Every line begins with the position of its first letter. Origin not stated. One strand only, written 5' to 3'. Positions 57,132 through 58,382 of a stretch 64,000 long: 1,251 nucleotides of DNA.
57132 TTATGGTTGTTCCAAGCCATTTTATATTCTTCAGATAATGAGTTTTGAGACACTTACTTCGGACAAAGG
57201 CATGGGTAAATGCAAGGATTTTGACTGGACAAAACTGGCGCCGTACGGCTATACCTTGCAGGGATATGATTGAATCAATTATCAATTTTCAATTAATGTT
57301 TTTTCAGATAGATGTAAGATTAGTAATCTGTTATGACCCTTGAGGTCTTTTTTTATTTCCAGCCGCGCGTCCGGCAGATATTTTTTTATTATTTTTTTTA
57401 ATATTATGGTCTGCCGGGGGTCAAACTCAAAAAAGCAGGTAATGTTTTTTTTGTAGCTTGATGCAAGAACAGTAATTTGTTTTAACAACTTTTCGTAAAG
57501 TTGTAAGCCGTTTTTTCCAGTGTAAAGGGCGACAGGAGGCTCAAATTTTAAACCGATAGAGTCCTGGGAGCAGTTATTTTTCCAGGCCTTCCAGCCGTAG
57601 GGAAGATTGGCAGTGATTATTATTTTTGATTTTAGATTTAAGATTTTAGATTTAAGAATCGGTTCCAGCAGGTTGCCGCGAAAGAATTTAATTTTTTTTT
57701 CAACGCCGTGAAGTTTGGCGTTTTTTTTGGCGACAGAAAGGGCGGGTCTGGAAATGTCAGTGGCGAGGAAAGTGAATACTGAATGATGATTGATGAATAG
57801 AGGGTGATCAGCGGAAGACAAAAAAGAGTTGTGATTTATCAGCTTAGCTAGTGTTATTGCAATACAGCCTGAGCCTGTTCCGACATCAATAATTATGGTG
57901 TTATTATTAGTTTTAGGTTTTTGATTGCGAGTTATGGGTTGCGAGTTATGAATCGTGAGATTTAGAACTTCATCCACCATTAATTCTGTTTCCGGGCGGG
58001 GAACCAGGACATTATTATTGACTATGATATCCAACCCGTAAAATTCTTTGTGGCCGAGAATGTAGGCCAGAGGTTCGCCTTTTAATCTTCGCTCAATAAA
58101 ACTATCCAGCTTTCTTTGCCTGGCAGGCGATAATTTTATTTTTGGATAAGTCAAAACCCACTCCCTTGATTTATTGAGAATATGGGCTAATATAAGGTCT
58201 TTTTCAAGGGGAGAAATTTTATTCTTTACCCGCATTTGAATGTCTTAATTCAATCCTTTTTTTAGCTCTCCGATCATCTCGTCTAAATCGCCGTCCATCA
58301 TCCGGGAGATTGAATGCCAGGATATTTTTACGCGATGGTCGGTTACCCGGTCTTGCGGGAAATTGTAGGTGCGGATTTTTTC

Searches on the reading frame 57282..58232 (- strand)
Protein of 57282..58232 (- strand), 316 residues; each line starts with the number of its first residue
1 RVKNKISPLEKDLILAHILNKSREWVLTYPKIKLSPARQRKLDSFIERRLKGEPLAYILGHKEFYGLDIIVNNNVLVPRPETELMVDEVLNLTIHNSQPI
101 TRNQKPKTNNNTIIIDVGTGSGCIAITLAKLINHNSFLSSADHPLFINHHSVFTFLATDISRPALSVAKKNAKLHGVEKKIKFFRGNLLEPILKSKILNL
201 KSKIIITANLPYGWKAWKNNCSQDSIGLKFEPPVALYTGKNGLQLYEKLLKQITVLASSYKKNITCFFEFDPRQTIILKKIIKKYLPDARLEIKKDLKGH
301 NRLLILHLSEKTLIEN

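Call 32: find_homologous_proteins(query=window:57282-58232:-)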
Query window:57282-58232:- (316 aa): 7110 proteins with E <= 0.001 among 8000 candidates; the best 120 are listed.
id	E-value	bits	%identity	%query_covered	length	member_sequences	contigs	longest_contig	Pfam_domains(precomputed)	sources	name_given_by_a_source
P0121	1.9e-204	696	100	100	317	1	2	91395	PF13847.13,PF06325.20,PF17827.7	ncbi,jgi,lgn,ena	ncbi:MAG: peptide chain release factor N(5)-glutamine methyltransferase [Patescibacteria group bacte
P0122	5.0e-123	428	68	98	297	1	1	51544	PF13847.13,PF02384.23,PF13649.13,PF17827.7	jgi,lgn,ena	-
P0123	4.6e-94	333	53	97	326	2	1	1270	PF13847.13,PF02384.23,PF17827.7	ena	-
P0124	1.0e-93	332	55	93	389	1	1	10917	PF13847.13,PF06325.20,PF02384.23,PF09445.17,PF17827.7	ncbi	-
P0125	1.5e-90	322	55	97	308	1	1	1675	PF13847.13,PF06325.20,PF05175.21,PF13649.13,PF09445.17,PF17827.7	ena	-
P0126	2.5e-90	321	56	95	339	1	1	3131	PF13847.13,PF05175.21,PF02384.23,PF13649.13,PF09445.17,PF17827.7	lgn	-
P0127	6.1e-90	320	56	93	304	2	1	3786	PF06325.20,PF02384.23,PF17827.7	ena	-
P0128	1.1e-89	319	53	94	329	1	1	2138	PF17827.7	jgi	-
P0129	5.0e-88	313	54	93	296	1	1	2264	PF13847.13,PF06325.20,PF05175.21,PF02384.23,PF13649.13,PF01170.25,PF09445.17,PF13679.13,PF17827.7,PF08242.19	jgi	-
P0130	2.3e-87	311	52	96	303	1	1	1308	PF13847.13,PF09445.17,PF17827.7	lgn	-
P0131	3.5e-87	311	53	95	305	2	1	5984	PF13847.13,PF06325.20,PF05175.21,PF13649.13,PF09445.17,PF13679.13,PF17827.7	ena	-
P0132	6.1e-87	310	54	95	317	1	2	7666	PF13847.13,PF02384.23,PF09445.17,PF17827.7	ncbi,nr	ncbi:peptide chain release factor N(5)-glutamine methyltransferase [Candidatus Parcubacteria bacteri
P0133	6.7e-87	310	53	95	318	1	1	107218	PF13847.13,PF06325.20,PF05175.21,PF13649.13,PF17827.7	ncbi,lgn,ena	-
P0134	8.1e-87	309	52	95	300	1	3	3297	PF13847.13,PF06325.20,PF02384.23,PF09445.17,PF13679.13,PF17827.7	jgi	-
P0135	1.3e-86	309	53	95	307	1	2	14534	PF13847.13,PF06325.20,PF05175.21,PF12847.14,PF17827.7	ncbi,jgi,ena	-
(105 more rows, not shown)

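Call 38: find_encoding_contigs(protein=P0121, flank=3000, max_places=4)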
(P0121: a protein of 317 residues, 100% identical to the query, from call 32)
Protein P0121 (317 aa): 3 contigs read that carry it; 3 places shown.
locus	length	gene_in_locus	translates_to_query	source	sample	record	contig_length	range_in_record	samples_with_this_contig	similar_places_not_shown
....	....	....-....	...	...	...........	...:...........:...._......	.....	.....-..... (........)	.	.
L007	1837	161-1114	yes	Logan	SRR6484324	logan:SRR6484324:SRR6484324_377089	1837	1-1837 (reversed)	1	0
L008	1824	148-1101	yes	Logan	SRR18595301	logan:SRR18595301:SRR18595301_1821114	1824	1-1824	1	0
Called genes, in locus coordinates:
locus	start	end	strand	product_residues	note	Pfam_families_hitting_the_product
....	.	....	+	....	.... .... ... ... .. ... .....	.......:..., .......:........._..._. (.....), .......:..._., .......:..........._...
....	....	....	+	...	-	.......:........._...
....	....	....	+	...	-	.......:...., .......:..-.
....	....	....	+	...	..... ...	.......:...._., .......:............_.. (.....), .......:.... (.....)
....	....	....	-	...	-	-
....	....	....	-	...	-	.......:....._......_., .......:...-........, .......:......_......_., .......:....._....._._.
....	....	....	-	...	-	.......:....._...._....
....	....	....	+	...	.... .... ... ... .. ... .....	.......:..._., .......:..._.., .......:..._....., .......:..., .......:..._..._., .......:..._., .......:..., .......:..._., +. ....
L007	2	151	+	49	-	?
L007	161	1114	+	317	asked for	PF17827:PrmC_N, PF13847:Methyltransf_31 (faint), PF06325:PrmA (faint)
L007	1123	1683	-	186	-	-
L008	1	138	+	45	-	?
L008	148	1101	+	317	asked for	PF17827:PrmC_N, PF13847:Methyltransf_31 (faint), PF06325:PrmA (faint)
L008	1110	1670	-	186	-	-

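Call 68: find_encoding_contigs(protein=P0122, flank=500, max_places=2)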
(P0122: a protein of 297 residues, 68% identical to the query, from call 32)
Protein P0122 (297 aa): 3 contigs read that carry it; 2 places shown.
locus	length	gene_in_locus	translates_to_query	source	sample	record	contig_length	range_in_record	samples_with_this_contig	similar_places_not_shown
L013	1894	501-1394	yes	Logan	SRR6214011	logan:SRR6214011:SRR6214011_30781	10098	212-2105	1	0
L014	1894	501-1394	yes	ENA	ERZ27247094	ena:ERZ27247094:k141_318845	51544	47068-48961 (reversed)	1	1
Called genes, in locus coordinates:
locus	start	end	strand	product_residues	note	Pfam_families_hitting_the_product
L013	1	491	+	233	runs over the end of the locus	?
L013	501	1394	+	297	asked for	PF17827:PrmC_N, PF02384:N6_Mtase (weak), PF13847:Methyltransf_31, PF13649:Methyltransf_25 (faint)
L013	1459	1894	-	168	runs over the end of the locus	-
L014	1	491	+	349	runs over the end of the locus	PF03462:PCRF, PF00472:RF-1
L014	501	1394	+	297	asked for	PF17827:PrmC_N, PF02384:N6_Mtase (weak), PF13847:Methyltransf_31, PF13649:Methyltransf_25 (faint)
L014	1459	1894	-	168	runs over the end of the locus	-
